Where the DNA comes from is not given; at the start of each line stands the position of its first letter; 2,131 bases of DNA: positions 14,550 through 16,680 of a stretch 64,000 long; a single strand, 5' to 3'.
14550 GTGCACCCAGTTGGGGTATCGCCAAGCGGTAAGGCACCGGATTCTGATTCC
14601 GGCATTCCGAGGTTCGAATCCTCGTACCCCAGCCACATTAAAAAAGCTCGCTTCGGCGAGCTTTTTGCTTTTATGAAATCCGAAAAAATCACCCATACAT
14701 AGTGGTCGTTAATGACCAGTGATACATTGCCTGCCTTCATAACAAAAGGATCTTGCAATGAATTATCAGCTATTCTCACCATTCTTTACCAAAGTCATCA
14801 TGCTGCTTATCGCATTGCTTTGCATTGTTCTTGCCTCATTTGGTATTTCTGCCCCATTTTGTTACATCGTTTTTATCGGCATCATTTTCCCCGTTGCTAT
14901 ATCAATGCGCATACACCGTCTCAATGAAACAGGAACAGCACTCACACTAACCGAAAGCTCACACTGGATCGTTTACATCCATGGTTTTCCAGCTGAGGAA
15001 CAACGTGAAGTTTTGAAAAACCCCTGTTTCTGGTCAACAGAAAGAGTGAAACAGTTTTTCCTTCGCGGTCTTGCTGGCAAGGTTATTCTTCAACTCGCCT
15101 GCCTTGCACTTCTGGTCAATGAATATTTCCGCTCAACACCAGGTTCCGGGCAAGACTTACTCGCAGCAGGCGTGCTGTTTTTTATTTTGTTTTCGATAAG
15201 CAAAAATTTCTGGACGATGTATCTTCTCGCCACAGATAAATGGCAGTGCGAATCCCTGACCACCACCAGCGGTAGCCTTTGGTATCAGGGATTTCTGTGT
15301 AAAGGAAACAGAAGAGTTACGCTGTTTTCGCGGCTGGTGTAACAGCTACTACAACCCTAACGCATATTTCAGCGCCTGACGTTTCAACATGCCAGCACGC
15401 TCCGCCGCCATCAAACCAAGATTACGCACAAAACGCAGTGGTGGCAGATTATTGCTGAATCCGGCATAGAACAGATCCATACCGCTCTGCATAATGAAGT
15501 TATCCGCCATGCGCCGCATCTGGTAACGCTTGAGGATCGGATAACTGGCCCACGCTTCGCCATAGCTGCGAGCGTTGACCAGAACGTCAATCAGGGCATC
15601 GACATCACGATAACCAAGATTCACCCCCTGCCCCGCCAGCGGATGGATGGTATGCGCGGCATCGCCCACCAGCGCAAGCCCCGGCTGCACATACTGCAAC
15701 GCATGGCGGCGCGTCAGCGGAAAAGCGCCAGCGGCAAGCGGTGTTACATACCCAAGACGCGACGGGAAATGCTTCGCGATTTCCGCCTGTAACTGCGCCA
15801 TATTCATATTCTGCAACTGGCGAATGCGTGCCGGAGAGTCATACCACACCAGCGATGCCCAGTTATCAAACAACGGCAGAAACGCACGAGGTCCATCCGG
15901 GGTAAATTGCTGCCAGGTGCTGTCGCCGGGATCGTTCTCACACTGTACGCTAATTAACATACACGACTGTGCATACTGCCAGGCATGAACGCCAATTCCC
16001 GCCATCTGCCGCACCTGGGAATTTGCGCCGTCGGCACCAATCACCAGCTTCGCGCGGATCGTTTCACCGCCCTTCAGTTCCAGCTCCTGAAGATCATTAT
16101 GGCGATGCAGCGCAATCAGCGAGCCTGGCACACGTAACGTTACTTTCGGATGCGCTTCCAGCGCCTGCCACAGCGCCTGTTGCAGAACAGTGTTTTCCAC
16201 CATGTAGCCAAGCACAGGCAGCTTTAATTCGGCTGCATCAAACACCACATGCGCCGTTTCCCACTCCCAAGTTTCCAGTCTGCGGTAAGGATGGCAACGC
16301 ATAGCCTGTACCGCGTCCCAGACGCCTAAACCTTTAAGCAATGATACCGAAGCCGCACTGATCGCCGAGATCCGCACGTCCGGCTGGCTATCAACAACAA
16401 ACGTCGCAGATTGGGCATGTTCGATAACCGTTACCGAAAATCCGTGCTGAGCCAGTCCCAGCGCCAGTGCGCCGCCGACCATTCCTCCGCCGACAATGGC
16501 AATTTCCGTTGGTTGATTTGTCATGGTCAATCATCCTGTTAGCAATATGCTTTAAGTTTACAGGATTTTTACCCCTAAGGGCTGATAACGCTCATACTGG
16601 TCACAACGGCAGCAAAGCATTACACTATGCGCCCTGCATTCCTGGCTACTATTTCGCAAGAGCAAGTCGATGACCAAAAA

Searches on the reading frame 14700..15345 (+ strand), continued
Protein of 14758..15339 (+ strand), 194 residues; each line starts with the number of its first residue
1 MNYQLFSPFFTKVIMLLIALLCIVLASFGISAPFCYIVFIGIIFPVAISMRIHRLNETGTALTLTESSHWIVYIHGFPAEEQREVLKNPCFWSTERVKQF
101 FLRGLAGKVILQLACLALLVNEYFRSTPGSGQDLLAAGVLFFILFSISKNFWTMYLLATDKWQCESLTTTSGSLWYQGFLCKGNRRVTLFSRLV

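Call 94: predict_structure(alignment_id=A3)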
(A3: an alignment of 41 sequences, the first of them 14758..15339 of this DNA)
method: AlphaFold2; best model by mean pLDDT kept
length: 194 residues; sequences in the alignment: 41
mean_pLDDT: 83.3   pTM: 0.74
mean pLDDT of the five models: 83.3, 82.5, 81.1, 80.4, 78.6
residues with pLDDT >= 90: 64; 70-90: 106; 50-70: 14; < 50: 10
segments of 3 or more residues with pLDDT < 50: 1-10
pLDDT, mean of each block of 10 residues (from residue 1): 42 75 85 90 89 88 69 76 73 92 94 94 83 88 94 92 86 89 84 86
secondary structure, 60 per line:
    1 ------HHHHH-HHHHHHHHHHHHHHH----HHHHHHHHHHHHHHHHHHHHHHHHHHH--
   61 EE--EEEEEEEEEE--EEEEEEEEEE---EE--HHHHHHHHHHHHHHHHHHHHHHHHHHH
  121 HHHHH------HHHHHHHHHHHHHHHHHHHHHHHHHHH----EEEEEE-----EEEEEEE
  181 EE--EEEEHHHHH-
elements in order: H7-11 H13-27 H32-58 E65-74 E77-86 H94-125 H132-158 E163-168 E174-182 E185-188 H189-193

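Call 100: find_homologous_proteins(query=A3, max_evalue=0.001)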
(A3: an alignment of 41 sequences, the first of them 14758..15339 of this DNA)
Query A3 (41 sequences) (194 aa, profile of the alignment): 25 proteins with E <= 0.001 among 8000 candidates.
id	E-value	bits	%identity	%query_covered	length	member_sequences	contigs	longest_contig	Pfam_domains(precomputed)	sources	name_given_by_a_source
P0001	3.4e-75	270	98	100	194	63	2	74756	-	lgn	-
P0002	1.1e-74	268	96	100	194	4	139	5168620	-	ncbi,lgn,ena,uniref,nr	ncbi:TPA: hypothetical protein J4P89_003206 [Escherichia coli]|uniref:Uncharacterized protein n=1 Ta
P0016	8.9e-71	256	50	99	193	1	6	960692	-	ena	-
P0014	3.9e-70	253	56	99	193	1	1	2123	-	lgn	-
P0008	6.2e-70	253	57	99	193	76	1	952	-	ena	-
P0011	7.8e-70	252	55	99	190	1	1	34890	-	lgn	-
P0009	1.1e-69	252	52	100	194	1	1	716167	-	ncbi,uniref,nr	ncbi:putative inner membrane protein [Buttiauxella brennerae ATCC 51605]|uniref:Putative inner membr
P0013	7.6e-69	249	56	99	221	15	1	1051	-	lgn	-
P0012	7.6e-69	249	56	99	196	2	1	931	-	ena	-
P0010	9.0e-69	249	53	100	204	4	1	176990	-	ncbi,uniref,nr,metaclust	ncbi:hypothetical protein M976_04267 [Buttiauxella ferragutiae ATCC 51602]|uniref:Inner membrane pro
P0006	3.4e-68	247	61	100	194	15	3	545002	-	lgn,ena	-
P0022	4.1e-67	244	47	99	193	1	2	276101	-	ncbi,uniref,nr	ncbi:hypothetical protein CHU32_10615 [Superficieibacter electus]|uniref:Uncharacterized protein n=1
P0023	1.5e-66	242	51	100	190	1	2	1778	-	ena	-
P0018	1.8e-66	241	52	100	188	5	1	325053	-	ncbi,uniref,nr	ncbi:hypothetical protein [Citrobacter cronae]|uniref:hypothetical protein n=1 Tax=Citrobacter crona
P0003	2.1e-66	241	100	90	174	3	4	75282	-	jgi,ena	-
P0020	2.0e-65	238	51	100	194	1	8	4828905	-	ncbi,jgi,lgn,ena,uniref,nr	ncbi:hypothetical protein [Intestinirhabdus alba]|jgi:hypothetical protein|uniref:Uncharacterized pr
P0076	4.6e-48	181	29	60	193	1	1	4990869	-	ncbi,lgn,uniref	ncbi:hypothetical protein [Agarivorans sp. QJM3NY_25]|uniref:hypothetical protein n=1 Tax=Agarivoran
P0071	1.0e-45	174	26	72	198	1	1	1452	-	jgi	jgi:hypothetical protein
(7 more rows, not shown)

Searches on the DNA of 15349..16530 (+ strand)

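Call 40: search_dna_similar(query=window:15349-16530:+, collection=ecoli_genomes, mode=near, max_rows=40)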
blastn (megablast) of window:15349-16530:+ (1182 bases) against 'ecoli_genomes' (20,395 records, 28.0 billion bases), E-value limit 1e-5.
Records with a match: 5425; places in all: 5451; records where one place covers at least 80% of the query: 5424.
Genomes with a match: 5424 of 5426; with a place that covers at least 80% of the query: 5424. Places per genome that has any: lowest 1, median 1, highest 2. On chromosomes: 5450 places; on plasmids: 1.
Best place of each record, by identity: >=99% 142; 95-99% 521; 90-95% 4762.
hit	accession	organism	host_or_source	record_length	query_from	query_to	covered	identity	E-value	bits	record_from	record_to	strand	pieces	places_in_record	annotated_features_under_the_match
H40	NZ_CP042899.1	Escherichia coli strain CFSAN061763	missing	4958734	1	1182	100%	100.0%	0e+0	2183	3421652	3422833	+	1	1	ubiF: 3-demethoxyubiquinol 3-hydroxylase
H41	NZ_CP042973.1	Escherichia coli strain CFSAN061768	missing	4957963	1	1182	100%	100.0%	0e+0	2183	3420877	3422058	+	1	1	ubiF: 3-demethoxyubiquinol 3-hydroxylase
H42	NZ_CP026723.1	Escherichia coli strain 266917_2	Homo sapiens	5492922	1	1182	100%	100.0%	0e+0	2183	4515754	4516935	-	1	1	ubiF: 3-demethoxyubiquinol 3-hydroxylase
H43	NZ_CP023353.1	Escherichia coli strain 746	canine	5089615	1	1182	100%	100.0%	0e+0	2183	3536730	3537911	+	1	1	ubiF: 3-demethoxyubiquinol 3-hydroxylase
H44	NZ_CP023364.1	Escherichia coli strain 144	canine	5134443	1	1182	100%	100.0%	0e+0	2183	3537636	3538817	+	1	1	ubiF: 3-demethoxyubiquinol 3-hydroxylase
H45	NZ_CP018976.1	Escherichia coli strain Ecol_545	Homo sapiens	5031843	1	1182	100%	100.0%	0e+0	2183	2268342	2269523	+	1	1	ubiF: 3-demethoxyubiquinol 3-hydroxylase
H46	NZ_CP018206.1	Escherichia coli strain MRSN346647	Homo sapiens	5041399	1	1182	100%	100.0%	0e+0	2183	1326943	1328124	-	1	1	ubiF: 3-demethoxyubiquinol 3-hydroxylase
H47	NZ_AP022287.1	Escherichia coli strain WP9-S17-ESBL-11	-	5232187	1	1182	100%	100.0%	0e+0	2183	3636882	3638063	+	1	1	ubiF: 3-demethoxyubiquinol 3-hydroxylase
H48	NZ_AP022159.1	Escherichia coli strain WP5-S18-ESBL-07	-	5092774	1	1182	100%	100.0%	0e+0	2183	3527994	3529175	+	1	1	ubiF: 3-demethoxyubiquinol 3-hydroxylase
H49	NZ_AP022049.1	Escherichia coli strain WP4-S17-ESBL-08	-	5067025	1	1182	100%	100.0%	0e+0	2183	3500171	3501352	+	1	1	ubiF: 3-demethoxyubiquinol 3-hydroxylase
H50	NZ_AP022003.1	Escherichia coli strain WP3-W18-ESBL-08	-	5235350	1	1182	100%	100.0%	0e+0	2183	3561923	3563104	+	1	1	ubiF: 3-demethoxyubiquinol 3-hydroxylase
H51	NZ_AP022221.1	Escherichia coli strain WP8-S17-ESBL-08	-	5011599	1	1182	100%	100.0%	0e+0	2183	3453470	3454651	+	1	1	ubiF: 3-demethoxyubiquinol 3-hydroxylase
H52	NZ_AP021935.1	Escherichia coli strain WP2-W18-ESBL-10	-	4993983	1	1182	100%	100.0%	0e+0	2183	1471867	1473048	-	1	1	ubiF: 3-demethoxyubiquinol 3-hydroxylase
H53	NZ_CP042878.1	Escherichia coli strain NMBU_W05E18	surface water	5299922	1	1182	100%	100.0%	0e+0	2183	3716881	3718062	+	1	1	ubiF: 3-demethoxyubiquinol 3-hydroxylase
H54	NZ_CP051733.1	Escherichia coli strain SCU-109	Homo sapiens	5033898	1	1182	100%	100.0%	0e+0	2183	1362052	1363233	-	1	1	ubiF: 3-demethoxyubiquinol 3-hydroxylase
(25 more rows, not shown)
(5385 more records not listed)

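Call 42: get_annotated_region(hit=H40, flank=3500)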
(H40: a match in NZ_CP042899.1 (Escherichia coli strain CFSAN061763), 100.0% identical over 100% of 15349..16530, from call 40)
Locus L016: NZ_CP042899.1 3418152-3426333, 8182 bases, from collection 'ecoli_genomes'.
description: Escherichia coli strain CFSAN061763 chromosome, complete genome
organism: Escherichia coli strain CFSAN061763 (NCBI taxid 562)
replicon: chromosome; assembly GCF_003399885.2
host: missing; source: raw milk cheese; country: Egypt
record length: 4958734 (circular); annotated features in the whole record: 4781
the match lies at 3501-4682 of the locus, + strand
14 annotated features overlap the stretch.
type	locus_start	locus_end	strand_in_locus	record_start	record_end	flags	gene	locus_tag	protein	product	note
CDS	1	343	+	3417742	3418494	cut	nagD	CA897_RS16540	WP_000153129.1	ribonucleotide monophosphatase NagD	-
CDS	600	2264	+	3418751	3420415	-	asnB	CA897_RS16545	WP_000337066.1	asparagine synthase B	-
tRNA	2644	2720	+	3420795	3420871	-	-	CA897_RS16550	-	tRNA-Met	-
tRNA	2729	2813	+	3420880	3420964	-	-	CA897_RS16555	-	tRNA-Leu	-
tRNA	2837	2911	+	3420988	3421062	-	-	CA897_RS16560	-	tRNA-Gln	-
tRNA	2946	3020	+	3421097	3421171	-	-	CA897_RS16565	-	tRNA-Gln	-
tRNA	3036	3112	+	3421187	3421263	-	-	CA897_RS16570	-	tRNA-Met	-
tRNA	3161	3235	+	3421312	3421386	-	-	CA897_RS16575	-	tRNA-Gln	-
tRNA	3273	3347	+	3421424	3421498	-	-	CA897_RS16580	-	tRNA-Gln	-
CDS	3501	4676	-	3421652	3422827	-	ubiF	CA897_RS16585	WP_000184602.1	3-demethoxyubiquinol 3-hydroxylase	-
CDS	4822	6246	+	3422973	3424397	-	miaB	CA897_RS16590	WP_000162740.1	tRNA (N6-isopentenyl adenosine(37)-C2)-methylthiotransferase MiaB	-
CDS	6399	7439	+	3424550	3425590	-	ybeZ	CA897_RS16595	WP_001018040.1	PhoH family protein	-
CDS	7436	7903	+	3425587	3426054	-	ybeY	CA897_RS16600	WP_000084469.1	rRNA maturation RNase YbeY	-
CDS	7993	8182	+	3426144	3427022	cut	corC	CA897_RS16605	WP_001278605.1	CNNM family magnesium/cobalt transport protein CorC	CorC(YbeX) belongs to the Cyclin M Mg2+ Exporter (CNNM) family, and was characterized as belonging to a set of three ...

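Call 43: get_annotated_region(hit=H43, flank=3500)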
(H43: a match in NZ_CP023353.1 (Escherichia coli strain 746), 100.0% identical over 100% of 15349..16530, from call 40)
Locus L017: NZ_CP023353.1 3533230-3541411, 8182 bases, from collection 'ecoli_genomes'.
description: Escherichia coli strain 746 chromosome, complete genome
organism: Escherichia coli strain 746 (NCBI taxid 562)
replicon: chromosome; assembly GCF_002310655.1
host: canine; source: missing; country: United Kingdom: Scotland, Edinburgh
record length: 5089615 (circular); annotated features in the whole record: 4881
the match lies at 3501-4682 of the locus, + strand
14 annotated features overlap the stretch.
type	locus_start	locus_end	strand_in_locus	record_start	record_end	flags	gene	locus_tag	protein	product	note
CDS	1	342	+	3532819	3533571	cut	nagD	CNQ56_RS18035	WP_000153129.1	ribonucleotide monophosphatase NagD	-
CDS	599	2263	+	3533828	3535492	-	asnB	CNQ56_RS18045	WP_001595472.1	asparagine synthase B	-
tRNA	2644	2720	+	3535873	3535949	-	-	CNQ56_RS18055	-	tRNA-Met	-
tRNA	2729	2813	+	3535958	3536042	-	-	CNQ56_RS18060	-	tRNA-Leu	-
tRNA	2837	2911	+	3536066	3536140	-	-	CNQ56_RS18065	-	tRNA-Gln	-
tRNA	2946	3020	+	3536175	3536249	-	-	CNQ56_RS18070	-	tRNA-Gln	-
tRNA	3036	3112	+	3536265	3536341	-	-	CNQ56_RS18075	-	tRNA-Met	-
tRNA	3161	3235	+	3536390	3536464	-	-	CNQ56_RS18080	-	tRNA-Gln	-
tRNA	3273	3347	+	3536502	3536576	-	-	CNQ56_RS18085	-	tRNA-Gln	-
CDS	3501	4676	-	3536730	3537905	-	ubiF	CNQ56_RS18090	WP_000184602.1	3-demethoxyubiquinol 3-hydroxylase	-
CDS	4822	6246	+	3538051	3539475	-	miaB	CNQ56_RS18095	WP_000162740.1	tRNA (N6-isopentenyl adenosine(37)-C2)-methylthiotransferase MiaB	-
CDS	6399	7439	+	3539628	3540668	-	ybeZ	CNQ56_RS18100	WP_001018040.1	PhoH family protein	-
CDS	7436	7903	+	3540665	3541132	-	ybeY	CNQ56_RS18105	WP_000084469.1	rRNA maturation RNase YbeY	-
CDS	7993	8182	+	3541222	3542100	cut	corC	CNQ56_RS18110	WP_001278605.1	CNNM family magnesium/cobalt transport protein CorC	CorC(YbeX) belongs to the Cyclin M Mg2+ Exporter (CNNM) family, and was characterized as belonging to a set of three ...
